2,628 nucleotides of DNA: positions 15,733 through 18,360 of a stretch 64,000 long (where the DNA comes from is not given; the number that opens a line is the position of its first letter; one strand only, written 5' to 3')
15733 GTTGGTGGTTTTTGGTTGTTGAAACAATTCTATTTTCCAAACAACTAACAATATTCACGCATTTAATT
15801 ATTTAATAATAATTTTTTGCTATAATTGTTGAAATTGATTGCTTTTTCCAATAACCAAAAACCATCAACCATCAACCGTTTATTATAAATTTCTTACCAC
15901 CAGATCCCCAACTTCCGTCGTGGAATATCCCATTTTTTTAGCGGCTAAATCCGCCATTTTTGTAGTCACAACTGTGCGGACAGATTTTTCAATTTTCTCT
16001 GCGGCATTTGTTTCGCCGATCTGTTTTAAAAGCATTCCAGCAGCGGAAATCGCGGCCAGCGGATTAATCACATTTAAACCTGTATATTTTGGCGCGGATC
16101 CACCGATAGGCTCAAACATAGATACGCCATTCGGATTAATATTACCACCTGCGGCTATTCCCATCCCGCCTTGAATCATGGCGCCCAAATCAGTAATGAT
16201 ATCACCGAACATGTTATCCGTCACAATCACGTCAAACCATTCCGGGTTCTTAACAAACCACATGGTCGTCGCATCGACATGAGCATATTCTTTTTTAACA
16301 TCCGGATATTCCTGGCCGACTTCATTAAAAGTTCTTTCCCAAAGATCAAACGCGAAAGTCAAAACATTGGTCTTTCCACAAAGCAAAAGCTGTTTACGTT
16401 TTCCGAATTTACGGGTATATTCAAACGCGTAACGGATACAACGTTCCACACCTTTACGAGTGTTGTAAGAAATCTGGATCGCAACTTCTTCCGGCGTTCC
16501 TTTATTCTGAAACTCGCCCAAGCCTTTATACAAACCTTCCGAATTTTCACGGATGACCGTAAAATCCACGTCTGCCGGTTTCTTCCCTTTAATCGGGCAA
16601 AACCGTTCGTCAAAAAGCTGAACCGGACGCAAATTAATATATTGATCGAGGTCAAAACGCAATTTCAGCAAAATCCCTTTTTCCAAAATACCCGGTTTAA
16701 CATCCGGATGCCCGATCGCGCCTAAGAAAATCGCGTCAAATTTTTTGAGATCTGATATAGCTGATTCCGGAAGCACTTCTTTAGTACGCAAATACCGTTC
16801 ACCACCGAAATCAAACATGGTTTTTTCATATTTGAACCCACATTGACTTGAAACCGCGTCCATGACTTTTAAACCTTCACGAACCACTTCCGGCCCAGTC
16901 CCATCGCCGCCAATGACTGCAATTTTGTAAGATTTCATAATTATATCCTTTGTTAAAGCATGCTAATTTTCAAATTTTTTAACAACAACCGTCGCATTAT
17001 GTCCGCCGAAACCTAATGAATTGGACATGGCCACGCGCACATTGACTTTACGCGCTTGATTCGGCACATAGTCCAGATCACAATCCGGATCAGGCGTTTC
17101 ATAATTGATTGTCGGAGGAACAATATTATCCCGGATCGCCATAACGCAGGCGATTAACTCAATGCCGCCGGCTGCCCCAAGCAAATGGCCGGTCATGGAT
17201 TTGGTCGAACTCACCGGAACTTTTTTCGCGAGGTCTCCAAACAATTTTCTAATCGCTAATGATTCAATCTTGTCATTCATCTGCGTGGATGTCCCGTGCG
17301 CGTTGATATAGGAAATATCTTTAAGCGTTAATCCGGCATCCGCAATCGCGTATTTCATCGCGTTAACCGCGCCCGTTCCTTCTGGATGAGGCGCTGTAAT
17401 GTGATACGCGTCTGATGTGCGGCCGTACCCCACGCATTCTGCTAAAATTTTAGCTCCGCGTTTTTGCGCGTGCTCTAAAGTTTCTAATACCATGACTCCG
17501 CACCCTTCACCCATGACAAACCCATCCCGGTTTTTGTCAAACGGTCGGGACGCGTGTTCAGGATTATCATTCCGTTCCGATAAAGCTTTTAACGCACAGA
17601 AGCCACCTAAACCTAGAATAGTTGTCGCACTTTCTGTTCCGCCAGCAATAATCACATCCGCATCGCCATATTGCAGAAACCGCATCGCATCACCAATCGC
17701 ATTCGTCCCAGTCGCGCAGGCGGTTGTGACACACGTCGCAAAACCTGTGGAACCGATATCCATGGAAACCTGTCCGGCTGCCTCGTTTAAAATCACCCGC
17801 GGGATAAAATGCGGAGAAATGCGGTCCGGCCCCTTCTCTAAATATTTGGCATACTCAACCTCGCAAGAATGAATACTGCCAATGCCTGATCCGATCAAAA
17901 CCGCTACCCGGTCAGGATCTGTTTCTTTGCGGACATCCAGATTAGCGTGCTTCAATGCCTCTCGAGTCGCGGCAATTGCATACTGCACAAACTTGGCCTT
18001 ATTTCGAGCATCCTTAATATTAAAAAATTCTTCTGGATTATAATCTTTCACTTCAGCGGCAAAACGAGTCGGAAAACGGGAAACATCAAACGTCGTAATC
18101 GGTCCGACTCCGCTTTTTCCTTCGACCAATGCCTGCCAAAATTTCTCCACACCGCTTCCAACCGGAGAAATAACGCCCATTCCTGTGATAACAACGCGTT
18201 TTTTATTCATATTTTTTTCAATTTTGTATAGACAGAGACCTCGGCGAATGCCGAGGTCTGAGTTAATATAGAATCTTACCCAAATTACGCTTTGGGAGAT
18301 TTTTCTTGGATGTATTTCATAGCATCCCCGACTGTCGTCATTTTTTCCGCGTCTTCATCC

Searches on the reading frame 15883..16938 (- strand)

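Call 68: search_protein_families(library=pfam, proteins=[window:15883-16938:-], max_evalue=0.0001)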
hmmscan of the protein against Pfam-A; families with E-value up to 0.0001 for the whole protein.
window:15883-16938:- (351 aa): 1 family
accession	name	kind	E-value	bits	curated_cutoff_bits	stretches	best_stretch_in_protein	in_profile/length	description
PF00180.25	Iso_dh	-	5.4e-90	302.6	27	1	5-347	1-348/348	Isocitrate/isopropylmalate dehydrogenase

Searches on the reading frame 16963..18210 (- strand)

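Call 68: search_protein_families(library=pfam, proteins=[window:16963-18210:-], max_evalue=0.0001)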
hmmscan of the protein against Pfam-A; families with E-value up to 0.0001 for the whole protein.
window:16963-18210:- (415 aa): 3 families
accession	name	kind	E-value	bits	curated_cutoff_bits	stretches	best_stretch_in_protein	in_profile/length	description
PF00109.32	ketoacyl-synt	-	4.7e-55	187.4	20.8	1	4-248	2-252/252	Beta-ketoacyl synthase, N-terminal domain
PF02801.28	Ketoacyl-synt_C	-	4.9e-39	133.4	20.8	1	256-371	1-119/119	Beta-ketoacyl synthase, C-terminal domain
PF00108.29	Thiolase_N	-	9.7e-06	25.6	26.4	1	148-196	68-116/260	Thiolase, N-terminal domain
